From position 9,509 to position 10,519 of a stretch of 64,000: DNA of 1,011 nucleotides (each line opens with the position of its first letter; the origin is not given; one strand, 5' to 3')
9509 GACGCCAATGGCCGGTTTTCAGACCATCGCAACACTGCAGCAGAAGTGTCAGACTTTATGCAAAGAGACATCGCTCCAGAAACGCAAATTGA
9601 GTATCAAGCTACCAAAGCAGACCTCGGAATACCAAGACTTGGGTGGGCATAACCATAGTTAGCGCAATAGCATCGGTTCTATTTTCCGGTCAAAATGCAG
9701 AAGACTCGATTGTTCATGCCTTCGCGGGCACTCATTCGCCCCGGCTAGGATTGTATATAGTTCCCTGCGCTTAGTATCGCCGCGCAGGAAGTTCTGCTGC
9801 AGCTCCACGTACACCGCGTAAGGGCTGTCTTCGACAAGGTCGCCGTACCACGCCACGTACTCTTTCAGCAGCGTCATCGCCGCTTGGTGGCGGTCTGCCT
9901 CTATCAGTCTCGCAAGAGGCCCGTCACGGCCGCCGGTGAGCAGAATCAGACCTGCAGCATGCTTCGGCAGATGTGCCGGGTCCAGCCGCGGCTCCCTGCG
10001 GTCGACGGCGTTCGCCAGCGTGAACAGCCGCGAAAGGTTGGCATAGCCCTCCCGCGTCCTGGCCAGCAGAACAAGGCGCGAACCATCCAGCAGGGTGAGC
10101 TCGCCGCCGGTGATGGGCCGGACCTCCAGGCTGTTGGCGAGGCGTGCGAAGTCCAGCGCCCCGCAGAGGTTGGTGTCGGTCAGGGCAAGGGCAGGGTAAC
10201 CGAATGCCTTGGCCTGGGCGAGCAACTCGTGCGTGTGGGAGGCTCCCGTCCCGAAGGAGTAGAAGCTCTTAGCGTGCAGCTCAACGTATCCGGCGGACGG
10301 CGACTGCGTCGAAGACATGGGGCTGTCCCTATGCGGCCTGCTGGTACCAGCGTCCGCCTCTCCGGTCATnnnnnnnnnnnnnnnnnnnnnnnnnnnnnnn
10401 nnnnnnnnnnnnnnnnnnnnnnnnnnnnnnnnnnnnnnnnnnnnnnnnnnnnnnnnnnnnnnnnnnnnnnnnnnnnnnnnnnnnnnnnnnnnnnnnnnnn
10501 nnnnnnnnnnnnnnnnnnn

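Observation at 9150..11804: Mutasome cassette remnant: intact imuB followed by a dnaE2 truncated to its PHP domain, no imuA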

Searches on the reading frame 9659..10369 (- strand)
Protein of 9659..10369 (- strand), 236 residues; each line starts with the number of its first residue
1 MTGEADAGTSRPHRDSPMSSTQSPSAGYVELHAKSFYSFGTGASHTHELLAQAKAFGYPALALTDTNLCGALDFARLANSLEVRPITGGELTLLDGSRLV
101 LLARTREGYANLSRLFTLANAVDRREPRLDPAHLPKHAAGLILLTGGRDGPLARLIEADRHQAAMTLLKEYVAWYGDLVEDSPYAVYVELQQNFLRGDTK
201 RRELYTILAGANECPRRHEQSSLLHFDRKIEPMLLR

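Call 4: search_protein_families(library=pfam, proteins=[window:9659-10369:-], max_evalue=0.01)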
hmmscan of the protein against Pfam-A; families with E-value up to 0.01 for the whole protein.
window:9659-10369:- (236 aa): 1 family
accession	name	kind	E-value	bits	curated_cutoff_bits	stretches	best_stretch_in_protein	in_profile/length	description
PF02811.25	PHP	-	2.8e-25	90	26.4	1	30-192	1-163/164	PHP domain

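Call 5: search_protein_families(library=ncbifam, proteins=[window:9659-10369:-], max_evalue=0.01)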
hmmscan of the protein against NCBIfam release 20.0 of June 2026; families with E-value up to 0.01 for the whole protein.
window:9659-10369:- (236 aa): 12 families
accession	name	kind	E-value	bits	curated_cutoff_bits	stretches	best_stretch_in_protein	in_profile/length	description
NF004226.0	PRK05673.1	equivalog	1e-26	93.2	1002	1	26-206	4-191/1146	DNA polymerase III subunit alpha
TIGR00594.1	polc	superfamily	1.4e-24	86.2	434.35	1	28-200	1-180/1022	DNA polymerase III subunit alpha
NF004225.0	PRK05672.1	subfamily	3.9e-24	84.8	939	1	26-209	4-189/1047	error-prone DNA polymerase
NF005298.0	PRK06826.1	equivalog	8.6e-16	56.8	1260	1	27-198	4-184/1151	DNA polymerase III subunit alpha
NF005377.0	PRK06920.1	equivalog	6.6e-15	54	1806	1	28-178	3-157/1108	DNA polymerase III subunit alpha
NF005617.0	PRK07374.1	equivalog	1.7e-14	52.8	1653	1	27-192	2-179/1170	DNA polymerase III subunit alpha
NF007079.0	PRK09532.1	equivalog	1.6e-12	46.5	1525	1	28-192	3-177/876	DNA polymerase III subunit alpha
NF005582.0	PRK07279.1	equivalog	5.1e-09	34.7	1279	1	29-122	3-100/1033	DNA polymerase III subunit alpha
NF005516.0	PRK07135.1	equivalog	1e-08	33.9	1084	1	28-117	4-93/974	DNA polymerase III DnaE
NF001688.0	PRK00448.1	equivalog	1e-06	26.6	873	1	28-95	338-406/1445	PolC-type DNA polymerase III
NF004550.0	PRK05898.1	equivalog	5e-05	21.7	1182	1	29-115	3-91/971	DNA polymerase III subunit alpha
TIGR01405.1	polC_Gram_pos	equivalog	8.8e-05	20.4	1043.45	0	28-95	104-172/1211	DNA polymerase III subunit alpha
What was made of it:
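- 9766..10318 (-): Native 5' piece of dnaE2: most of the PHP domain, equal to residues 8-196 of a 1084-aa full-length relative. PF02811 at 2.8e-25; error-prone polymerase model positions 4-189 (calls 4, 5).
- On DnaE2 / ImuC error-prone C-family polymerase: The fragment alone scores 93.2 bits on DnaE1 and 84.8 bits on the error-prone model (call 5).
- Checked: The second is a PHP domain (PF02811, 2.8e-25) matching positions 4-190 of ~1050-1150-position DnaE-type models (calls 4, 5).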

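Call 12: find_homologous_proteins(query=window:9659-10369:-)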
Query window:9659-10369:- (236 aa): 347 proteins with E <= 0.001 among 1633 candidates; the best 120 are listed.
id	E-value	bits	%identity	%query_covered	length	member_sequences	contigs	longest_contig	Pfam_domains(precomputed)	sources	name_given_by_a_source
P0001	3.6e-140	483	100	93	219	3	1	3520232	PF02811.27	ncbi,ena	-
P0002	7.9e-78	279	69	82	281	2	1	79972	PF02811.27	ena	-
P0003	1.8e-77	278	70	84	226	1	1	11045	PF02811.27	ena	-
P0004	1.9e-77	278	76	76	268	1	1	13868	PF02811.27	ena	-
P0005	1.9e-77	278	74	76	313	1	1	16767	PF02811.27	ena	-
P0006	4.2e-77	277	73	80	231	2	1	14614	PF02811.27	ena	-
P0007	6.9e-77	276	69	85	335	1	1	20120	PF02811.27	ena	-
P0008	1.4e-76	275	70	80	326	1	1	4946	PF02811.27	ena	-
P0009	2.6e-76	274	77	76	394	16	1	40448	PF02811.27,PF07733.19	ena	-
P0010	3.1e-76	274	71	79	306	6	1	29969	PF02811.27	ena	-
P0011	3.5e-76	274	74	77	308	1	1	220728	PF02811.27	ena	-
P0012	3.8e-76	274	73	76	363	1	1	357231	PF02811.27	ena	-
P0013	6.4e-76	273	75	77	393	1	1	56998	PF02811.27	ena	-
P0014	6.9e-76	273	73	78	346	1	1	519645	PF02811.27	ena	-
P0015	1.2e-75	272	72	78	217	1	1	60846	PF02811.27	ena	-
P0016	1.2e-75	272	73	77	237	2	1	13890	PF02811.27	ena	-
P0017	2.4e-75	271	74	74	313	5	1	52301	PF02811.27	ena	-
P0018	3.0e-75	271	72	75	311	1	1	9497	PF02811.27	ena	-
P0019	3.7e-75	271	70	81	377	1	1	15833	PF02811.27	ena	-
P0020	4.1e-75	270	74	76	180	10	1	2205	PF02811.27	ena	-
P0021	6.8e-75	270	76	76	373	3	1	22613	PF02811.27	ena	-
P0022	7.9e-75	269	70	78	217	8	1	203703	PF02811.27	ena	-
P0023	8.0e-75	269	75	73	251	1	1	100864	PF02811.27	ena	-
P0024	8.7e-75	269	71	78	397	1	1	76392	PF02811.27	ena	-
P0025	9.7e-75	269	70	76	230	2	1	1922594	PF02811.27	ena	-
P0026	1.0e-74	269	65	85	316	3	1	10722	PF02811.27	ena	-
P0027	1.5e-74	269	70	81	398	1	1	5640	PF02811.27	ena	-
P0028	1.6e-74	268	74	77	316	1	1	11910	PF02811.27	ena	-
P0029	1.8e-74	268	69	81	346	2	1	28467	PF02811.27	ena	-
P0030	3.2e-74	267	70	76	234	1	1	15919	PF02811.27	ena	-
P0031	3.8e-74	267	73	76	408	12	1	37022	PF02811.27,PF07733.19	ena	-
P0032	3.8e-74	267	72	76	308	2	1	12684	PF02811.27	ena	-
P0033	5.4e-74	267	64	82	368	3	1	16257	PF02811.27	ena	-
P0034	6.5e-74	266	61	90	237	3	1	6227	PF02811.27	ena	-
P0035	6.7e-74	266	73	77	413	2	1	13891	PF02811.27,PF07733.19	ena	-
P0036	8.0e-74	266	71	75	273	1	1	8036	PF02811.27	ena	-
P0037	1.4e-73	265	66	81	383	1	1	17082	PF02811.27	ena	-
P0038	2.4e-73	265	64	82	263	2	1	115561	PF02811.27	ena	-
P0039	2.7e-73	264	74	73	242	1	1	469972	PF02811.27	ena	-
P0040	2.8e-73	264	67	81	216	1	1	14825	PF02811.27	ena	-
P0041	3.4e-73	264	72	76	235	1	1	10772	PF02811.27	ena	-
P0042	5.8e-73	263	70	77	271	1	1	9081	PF02811.27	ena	-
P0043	6.1e-73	263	70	75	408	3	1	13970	PF02811.27,PF07733.19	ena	-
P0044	6.4e-73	263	68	80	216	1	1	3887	PF02811.27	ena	-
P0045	6.6e-73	263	71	76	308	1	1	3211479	PF02811.27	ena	-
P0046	9.1e-73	263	72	75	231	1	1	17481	PF02811.27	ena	-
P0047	1.2e-72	262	73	74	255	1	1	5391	PF02811.27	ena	-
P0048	1.4e-72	262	71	73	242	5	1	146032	PF02811.27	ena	-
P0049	1.4e-72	262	69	75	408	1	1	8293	PF02811.27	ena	-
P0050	1.6e-72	262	70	78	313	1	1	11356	PF02811.27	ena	-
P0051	1.8e-72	262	70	74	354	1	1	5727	PF02811.27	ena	-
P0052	1.9e-72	262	69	81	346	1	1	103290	PF02811.27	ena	-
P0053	2.0e-72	262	61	88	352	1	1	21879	PF02811.27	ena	-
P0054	2.7e-72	261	71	76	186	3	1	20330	PF02811.27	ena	-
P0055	3.1e-72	261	59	91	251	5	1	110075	PF02811.27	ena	-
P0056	3.1e-72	261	72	76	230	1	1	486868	PF02811.27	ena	-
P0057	3.7e-72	261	70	75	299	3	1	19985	PF02811.27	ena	-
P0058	3.8e-72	261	69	80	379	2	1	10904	PF02811.27,PF07733.19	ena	-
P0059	4.1e-72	261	60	88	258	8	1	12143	PF02811.27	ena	-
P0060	4.7e-72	260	65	83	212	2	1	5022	PF02811.27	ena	-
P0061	7.3e-72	260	69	78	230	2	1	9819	PF02811.27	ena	-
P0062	9.3e-72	259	66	85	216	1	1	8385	PF02811.27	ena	-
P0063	1.0e-71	259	71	75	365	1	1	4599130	PF02811.27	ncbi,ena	-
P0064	1.1e-71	259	71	73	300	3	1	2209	PF02811.27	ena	-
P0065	1.1e-71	259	68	81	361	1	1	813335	PF02811.27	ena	-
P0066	1.5e-71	259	68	80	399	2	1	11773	PF02811.27,PF07733.19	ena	-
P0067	1.8e-71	258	70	80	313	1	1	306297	PF02811.27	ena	-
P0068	1.9e-71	258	66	78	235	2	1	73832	PF02811.27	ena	-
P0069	3.2e-71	258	69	78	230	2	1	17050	PF02811.27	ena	-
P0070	3.3e-71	258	69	74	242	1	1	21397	PF02811.27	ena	-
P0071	5.2e-71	257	71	75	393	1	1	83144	PF02811.27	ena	-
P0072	6.1e-71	257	70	73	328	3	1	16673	PF02811.27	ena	-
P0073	6.8e-71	257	72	72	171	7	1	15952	PF02811.27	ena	-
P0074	7.6e-71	256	62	89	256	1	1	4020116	PF02811.27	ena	-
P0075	8.0e-71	256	70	74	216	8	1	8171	PF02811.27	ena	-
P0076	9.8e-71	256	67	77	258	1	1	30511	PF02811.27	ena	-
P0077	1.0e-70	256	64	85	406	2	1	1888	PF02811.27,PF07733.19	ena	-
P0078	1.0e-70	256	66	82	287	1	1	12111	PF02811.27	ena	-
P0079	1.2e-70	256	68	75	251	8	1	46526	PF02811.27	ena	-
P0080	2.1e-70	255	70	72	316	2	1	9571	PF02811.27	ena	-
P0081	2.1e-70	255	71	73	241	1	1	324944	PF02811.27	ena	-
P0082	2.7e-70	255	69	77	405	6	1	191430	PF02811.27,PF07733.19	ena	-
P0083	3.2e-70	254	71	73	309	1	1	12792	PF02811.27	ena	-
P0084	3.7e-70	254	66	78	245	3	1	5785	PF02811.27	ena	-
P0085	5.0e-70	254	66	81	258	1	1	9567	PF02811.27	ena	-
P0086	5.4e-70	254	73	73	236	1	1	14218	PF02811.27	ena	-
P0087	7.7e-70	253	70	74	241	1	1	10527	PF02811.27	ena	-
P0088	8.6e-70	253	64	81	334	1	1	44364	PF02811.27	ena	-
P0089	9.5e-70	253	71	73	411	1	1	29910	PF02811.27,PF07733.19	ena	-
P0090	1.2e-69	253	69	75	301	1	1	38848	PF02811.27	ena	-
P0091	1.2e-69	252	67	77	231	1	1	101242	PF02811.27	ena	-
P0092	1.2e-69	252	67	75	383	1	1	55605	PF02811.27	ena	-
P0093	1.4e-69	252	68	75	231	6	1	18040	PF02811.27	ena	-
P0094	1.4e-69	252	68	75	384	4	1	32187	PF02811.27,PF07733.19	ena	-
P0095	1.7e-69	252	69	73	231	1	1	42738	PF02811.27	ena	-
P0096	1.9e-69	252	66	75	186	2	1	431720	PF02811.27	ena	-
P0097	2.0e-69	252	68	78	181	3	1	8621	PF02811.27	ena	-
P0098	2.3e-69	252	68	79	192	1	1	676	PF02811.27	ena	-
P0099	2.3e-69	252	68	78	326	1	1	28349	PF02811.27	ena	-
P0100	2.6e-69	251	66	78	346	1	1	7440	PF02811.27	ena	-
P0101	2.7e-69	251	71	75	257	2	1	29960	PF02811.27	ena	-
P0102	3.1e-69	251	69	73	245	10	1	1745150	PF02811.27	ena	-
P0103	3.3e-69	251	76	69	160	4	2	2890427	PF02811.27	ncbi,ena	-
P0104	3.6e-69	251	65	82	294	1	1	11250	PF02811.27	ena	-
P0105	9.2e-69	250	64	81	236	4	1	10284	PF02811.27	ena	-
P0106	1.3e-68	249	67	78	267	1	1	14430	PF02811.27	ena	-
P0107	1.5e-68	249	68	75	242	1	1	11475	PF02811.27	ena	-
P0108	2.0e-68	248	69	75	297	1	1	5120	PF02811.27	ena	-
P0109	2.6e-68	248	70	74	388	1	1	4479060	PF02811.27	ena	-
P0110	4.4e-68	247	66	78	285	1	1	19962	PF02811.27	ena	-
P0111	6.7e-68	247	68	74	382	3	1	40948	PF02811.27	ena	-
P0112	1.1e-67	246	73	67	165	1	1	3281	PF02811.27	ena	-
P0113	1.2e-67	246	68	73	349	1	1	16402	PF02811.27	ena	-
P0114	2.1e-67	245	67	78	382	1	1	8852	PF02811.27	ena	-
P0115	5.0e-67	244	67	73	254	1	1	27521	PF02811.27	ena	-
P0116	6.6e-67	244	86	56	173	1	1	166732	PF02811.27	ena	-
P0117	7.6e-67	243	68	75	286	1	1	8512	PF02811.27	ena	-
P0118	9.6e-67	243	66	80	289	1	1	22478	PF02811.27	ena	-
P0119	1.3e-66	243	74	64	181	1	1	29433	PF02811.27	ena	-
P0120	1.4e-66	242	65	78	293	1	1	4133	PF02811.27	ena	-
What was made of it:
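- Tried and rejected: The top 120 database relatives of the PHP fragment are all short (160-413 aa, call 12), which at first looked like a recurrent truncation or split-gene family.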

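Call 14: find_encoding_contigs(protein=P0001, flank=10000, max_places=3)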
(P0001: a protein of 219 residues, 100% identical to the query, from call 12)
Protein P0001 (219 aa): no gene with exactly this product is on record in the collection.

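Call 15: find_encoding_contigs(protein=P0063, flank=10000, max_places=3)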
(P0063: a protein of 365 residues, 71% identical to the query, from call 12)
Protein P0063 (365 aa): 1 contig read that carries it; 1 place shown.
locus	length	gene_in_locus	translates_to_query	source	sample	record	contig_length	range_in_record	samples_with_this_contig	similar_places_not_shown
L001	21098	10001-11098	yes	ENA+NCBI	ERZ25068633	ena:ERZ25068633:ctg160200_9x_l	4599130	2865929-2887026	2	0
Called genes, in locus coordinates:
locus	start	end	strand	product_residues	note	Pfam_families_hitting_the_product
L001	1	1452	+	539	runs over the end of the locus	-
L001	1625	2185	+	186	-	PF22483:Mu-transpos_C_2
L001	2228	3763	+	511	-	PF00665:rve, PF27155:Y4rL_C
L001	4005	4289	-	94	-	PF13518:HTH_28 (faint), PF13384:HTH_23, PF13551:HTH_29 (weak)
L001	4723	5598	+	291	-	PF01909:NTP_transf_2, PF18765:Polbeta (weak)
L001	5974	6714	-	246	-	-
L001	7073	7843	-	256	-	PF02586:SRAP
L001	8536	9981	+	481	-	PF00817:IMS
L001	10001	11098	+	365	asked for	PF02811:PHP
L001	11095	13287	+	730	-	PF07733:DNA_pol3_alpha, PF17657:DNA_pol3_finger, PF14579:HHH_6, PF01336:tRNA_anti-codon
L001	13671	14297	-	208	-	-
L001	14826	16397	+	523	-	PF00665:rve, PF22483:Mu-transpos_C_2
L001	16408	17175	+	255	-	PF01695:IstB_IS21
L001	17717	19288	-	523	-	PF13392:HNH_3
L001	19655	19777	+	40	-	-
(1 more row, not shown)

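Call 29: find_encoding_contigs(protein=P0045, flank=5000, max_places=2)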
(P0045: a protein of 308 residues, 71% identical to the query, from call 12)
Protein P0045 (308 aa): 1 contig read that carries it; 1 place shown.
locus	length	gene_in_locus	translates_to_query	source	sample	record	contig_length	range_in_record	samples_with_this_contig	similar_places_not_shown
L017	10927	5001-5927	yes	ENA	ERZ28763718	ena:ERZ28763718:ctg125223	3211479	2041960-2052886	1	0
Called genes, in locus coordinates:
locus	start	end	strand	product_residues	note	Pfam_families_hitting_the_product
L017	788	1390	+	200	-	PF04367:DUF502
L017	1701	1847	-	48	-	-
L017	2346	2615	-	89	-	-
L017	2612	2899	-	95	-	-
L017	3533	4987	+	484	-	PF00817:IMS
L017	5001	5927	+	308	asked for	PF02811:PHP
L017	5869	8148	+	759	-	PF07733:DNA_pol3_alpha, PF17657:DNA_pol3_finger, PF14579:HHH_6, PF01336:tRNA_anti-codon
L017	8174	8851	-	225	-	PF02586:SRAP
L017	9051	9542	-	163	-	-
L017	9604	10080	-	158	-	-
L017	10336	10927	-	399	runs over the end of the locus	PF13356:Arm-DNA-bind_3 (weak), PF22022:Phage_int_M, PF00589:Phage_integrase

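Call 30: find_encoding_contigs(protein=P0025, flank=5000, max_places=2)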
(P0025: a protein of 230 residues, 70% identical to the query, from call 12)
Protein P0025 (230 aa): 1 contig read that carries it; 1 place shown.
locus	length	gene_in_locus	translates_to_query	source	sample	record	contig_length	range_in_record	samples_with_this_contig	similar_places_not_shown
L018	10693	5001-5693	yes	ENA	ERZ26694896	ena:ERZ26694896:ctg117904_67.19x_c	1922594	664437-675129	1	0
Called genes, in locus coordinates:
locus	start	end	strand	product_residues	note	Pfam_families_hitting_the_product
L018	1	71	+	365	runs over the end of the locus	PF01032:FecCD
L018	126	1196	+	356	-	PF01497:Peripla_BP_2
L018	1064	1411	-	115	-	-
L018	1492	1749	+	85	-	PF00005:ABC_tran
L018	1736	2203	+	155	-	-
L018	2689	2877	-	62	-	PF05719:GPP34 (weak)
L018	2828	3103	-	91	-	PF05719:GPP34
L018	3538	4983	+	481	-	PF00817:IMS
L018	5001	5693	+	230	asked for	PF02811:PHP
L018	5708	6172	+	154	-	-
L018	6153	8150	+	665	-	PF07733:DNA_pol3_alpha, PF17657:DNA_pol3_finger, PF14579:HHH_6, PF01336:tRNA_anti-codon (weak)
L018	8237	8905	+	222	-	PF02586:SRAP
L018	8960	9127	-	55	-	-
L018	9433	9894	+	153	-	-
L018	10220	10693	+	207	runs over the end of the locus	-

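Call 31: find_encoding_contigs(protein=P0122, flank=8000, max_places=2)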
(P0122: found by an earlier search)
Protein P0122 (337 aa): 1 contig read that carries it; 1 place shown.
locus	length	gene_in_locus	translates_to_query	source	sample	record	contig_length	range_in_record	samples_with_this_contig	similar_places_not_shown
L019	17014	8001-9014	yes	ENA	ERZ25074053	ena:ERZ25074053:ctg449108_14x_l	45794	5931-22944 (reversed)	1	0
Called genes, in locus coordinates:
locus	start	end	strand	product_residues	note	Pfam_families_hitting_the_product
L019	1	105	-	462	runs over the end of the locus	PF05721:PhyH, PF03130:HEAT_PBS (faint), PF13513:HEAT_EZ (faint), PF00514:Arm (faint), PF13646:HEAT_2, PF01602:Adaptin_N (faint), PF12717:Cnd1 (faint), PF13646:HEAT_2, +1 more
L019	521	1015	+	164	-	PF03992:ABM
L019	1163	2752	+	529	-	PF00930:DPPIV_N (faint), PF23381:Beta-prop_IFT122_1st (faint), PF25174:Beta-prop_THOC3 (faint), PF26549:Tricorn_N (faint), PF07676:PD40 (faint), PF26550:Tricorn_2nd (faint)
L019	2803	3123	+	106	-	-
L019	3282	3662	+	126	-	PF03992:ABM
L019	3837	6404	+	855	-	PF00930:DPPIV_N (faint), PF07676:PD40 (faint), PF23381:Beta-prop_IFT122_1st (faint), PF26549:Tricorn_N, PF13855:LRR_8 (weak), PF12799:LRR_4 (weak), PF13855:LRR_8 (weak), PF23598:LRR_14, +4 more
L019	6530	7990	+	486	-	PF00817:IMS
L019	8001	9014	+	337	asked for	PF02811:PHP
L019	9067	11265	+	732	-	-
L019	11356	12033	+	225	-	PF02586:SRAP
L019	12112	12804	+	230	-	PF13302:Acetyltransf_3, PF00583:Acetyltransf_1 (weak)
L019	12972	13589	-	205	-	PF26887:Phage_T4_End_IV (weak)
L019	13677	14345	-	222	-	PF00857:Isochorismatase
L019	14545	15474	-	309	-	PF00795:CN_hydrolase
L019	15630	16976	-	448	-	PF01547:SBP_bac_1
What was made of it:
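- The split ORFs in the database are frameshifts within contiguous genes (calls 15, 29-31).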
